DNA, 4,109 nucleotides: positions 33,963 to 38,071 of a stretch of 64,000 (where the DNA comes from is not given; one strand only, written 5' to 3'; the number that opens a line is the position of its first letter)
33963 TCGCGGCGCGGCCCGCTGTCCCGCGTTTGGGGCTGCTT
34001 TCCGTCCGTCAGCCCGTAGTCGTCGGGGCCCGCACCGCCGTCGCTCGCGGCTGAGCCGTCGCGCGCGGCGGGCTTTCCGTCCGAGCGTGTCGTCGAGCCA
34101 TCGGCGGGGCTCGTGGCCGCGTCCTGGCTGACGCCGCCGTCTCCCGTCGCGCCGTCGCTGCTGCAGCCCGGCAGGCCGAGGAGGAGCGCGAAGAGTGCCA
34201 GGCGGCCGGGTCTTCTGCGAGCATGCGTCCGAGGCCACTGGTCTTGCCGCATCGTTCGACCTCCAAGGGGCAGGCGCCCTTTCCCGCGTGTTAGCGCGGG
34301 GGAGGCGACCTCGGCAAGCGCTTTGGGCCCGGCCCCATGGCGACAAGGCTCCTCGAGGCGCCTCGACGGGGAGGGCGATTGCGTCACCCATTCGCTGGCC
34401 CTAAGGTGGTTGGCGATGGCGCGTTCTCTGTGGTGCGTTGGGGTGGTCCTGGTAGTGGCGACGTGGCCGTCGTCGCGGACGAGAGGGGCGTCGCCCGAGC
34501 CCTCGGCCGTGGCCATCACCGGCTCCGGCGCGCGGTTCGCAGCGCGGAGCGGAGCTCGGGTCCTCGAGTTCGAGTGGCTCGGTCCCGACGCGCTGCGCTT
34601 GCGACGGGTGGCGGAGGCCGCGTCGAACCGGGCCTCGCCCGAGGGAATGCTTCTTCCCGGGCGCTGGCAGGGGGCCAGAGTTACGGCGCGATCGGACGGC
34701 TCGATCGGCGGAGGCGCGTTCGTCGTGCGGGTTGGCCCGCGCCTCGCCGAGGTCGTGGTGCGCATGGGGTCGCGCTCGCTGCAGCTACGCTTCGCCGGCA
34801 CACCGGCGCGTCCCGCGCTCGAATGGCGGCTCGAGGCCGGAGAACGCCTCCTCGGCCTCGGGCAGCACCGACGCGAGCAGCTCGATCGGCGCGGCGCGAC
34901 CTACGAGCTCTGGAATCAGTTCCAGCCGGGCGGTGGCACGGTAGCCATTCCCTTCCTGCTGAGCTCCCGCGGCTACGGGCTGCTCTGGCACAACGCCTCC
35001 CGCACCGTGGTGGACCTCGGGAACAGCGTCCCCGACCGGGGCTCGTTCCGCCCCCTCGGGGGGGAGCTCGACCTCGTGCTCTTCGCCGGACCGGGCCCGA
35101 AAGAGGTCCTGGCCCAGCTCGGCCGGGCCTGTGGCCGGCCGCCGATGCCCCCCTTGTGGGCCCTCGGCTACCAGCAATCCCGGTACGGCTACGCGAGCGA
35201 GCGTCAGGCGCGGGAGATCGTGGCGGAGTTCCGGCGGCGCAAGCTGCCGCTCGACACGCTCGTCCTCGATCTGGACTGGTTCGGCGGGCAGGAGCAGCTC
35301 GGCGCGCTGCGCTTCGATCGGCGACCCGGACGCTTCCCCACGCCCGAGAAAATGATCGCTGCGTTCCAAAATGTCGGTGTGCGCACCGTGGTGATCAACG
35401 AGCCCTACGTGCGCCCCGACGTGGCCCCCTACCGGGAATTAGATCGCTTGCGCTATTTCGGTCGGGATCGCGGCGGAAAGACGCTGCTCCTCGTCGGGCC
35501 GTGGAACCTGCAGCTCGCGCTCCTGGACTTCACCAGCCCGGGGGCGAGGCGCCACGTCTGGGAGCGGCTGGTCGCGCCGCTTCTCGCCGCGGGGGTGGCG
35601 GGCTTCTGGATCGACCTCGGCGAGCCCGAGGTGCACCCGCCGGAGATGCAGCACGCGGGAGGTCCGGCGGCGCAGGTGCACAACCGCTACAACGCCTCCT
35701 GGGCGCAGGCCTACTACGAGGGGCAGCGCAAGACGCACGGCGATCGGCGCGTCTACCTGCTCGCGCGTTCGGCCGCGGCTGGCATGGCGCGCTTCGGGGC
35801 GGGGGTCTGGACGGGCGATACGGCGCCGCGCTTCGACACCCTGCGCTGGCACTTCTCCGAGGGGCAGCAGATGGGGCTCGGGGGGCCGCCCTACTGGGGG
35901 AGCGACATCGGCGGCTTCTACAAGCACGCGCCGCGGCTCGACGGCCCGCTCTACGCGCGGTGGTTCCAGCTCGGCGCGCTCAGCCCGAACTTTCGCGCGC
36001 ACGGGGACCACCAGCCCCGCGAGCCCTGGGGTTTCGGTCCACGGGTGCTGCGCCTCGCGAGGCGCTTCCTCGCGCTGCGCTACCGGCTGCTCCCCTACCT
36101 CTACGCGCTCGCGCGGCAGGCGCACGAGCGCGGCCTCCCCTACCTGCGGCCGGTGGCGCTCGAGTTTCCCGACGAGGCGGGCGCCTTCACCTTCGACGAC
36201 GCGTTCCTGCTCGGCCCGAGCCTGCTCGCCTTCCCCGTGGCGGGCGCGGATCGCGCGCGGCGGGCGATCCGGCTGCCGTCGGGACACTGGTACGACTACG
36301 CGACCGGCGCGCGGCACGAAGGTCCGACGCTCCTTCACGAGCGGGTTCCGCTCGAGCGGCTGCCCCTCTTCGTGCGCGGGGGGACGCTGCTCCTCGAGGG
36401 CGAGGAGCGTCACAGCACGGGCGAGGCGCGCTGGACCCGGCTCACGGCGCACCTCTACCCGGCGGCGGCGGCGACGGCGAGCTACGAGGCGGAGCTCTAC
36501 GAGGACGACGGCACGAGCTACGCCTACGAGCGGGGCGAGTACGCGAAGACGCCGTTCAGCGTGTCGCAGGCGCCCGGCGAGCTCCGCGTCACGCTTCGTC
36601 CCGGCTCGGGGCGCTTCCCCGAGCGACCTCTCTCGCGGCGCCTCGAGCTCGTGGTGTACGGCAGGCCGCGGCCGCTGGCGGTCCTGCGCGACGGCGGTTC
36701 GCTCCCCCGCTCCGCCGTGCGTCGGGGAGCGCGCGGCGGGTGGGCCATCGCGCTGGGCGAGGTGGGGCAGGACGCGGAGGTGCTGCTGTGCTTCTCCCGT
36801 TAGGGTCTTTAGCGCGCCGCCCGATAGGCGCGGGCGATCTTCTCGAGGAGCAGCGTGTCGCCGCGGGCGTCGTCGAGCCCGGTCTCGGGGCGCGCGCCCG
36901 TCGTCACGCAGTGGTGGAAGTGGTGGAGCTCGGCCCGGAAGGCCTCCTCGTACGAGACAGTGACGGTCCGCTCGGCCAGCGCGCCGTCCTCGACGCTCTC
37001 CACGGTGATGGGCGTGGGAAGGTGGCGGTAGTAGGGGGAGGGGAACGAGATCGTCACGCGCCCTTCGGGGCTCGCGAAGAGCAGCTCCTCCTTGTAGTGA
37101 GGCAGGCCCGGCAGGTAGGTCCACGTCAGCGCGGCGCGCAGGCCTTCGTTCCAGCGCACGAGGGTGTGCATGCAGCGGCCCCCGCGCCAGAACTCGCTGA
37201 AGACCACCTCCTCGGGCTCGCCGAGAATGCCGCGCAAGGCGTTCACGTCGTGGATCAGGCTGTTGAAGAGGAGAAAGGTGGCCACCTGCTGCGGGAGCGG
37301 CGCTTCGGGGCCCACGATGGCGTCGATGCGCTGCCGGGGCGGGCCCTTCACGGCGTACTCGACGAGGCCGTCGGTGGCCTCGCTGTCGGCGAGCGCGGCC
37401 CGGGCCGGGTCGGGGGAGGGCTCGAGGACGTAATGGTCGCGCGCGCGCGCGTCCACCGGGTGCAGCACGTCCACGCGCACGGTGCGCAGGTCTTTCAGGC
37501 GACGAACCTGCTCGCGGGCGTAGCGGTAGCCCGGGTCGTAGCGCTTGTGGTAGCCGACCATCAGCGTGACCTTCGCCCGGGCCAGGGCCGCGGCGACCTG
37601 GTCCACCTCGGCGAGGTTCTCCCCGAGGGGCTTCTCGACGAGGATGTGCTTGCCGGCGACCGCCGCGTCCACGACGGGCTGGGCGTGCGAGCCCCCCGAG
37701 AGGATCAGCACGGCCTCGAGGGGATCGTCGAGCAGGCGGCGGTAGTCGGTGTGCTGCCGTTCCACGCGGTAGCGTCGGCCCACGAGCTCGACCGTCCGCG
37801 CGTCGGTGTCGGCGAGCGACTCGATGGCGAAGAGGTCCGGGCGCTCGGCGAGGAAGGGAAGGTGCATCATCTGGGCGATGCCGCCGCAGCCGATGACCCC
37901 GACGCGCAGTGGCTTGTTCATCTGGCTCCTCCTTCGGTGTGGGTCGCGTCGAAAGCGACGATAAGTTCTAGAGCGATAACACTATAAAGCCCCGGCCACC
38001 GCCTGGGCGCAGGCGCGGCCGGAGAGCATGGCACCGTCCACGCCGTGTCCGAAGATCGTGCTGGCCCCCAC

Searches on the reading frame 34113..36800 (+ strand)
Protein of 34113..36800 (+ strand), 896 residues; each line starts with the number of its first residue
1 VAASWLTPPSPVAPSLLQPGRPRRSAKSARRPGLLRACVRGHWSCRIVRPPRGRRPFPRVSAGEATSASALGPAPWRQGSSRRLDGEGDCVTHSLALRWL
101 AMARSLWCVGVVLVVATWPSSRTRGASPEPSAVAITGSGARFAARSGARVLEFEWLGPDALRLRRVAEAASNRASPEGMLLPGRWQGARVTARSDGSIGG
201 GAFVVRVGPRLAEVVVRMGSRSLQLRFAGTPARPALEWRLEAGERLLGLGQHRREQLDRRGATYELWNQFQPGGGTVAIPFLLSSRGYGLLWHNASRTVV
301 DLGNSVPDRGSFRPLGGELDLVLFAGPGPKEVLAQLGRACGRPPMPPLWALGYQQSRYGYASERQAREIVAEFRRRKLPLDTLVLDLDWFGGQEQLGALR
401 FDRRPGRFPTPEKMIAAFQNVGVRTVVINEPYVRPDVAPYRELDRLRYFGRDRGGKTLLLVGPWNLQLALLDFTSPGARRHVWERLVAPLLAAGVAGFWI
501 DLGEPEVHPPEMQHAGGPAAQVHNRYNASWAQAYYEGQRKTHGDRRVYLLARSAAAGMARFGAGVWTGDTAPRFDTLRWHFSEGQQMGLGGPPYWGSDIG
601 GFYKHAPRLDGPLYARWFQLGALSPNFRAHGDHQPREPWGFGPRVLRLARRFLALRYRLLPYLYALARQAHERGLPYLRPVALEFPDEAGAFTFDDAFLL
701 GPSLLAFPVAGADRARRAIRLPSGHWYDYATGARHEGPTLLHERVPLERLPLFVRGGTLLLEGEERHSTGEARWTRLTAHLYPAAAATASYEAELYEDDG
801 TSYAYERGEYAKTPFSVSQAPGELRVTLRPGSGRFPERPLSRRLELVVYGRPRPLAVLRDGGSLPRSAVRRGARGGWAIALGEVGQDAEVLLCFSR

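Call 66: search_protein_families(library=pfam, proteins=[window:34113-36800:+], max_evalue=0.00001)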
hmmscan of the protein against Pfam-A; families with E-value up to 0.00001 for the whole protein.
window:34113-36800:+ (896 aa): 4 families
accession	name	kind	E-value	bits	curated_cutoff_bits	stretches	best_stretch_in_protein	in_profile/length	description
PF01055.32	Glyco_hydro_31_2nd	-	7.6e-87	292.1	23.5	1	343-666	1-328/328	Glycosyl hydrolases family 31 TIM-barrel domain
PF21365.3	Glyco_hydro_31_3rd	-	4.6e-19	69.1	24.4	1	674-759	1-86/87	Glycosyl hydrolase family 31 C-terminal domain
PF17137.9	DUF5110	-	9.7e-17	61.2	27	1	777-850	2-70/71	Domain of unknown function (DUF5110)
PF13802.12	Gal_mutarotas_2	-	1.4e-11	45.4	27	1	232-301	106-184/184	Glycosyl hydrolase 31 N-terminal galactose mutarotase-like domain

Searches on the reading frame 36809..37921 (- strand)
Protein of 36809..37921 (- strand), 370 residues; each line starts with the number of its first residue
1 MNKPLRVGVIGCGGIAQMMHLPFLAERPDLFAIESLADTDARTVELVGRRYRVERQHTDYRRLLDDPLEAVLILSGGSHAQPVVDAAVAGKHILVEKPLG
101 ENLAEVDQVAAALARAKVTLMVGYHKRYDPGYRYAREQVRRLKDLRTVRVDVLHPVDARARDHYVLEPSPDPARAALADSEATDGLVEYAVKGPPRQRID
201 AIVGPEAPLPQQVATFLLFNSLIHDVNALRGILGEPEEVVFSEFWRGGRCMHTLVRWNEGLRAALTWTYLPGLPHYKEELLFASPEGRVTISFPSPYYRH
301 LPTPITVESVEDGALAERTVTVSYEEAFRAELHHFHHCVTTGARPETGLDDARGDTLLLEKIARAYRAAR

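Call 66: search_protein_families(library=pfam, proteins=[window:36809-37921:-], max_evalue=0.00001)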
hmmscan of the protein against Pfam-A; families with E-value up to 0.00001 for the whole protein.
window:36809-37921:- (370 aa): 1 family
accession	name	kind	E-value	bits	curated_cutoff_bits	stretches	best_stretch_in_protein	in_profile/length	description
PF01408.29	GFO_IDH_MocA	-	9e-19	68.8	24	1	5-124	1-120/120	Oxidoreductase family, NAD-binding Rossmann fold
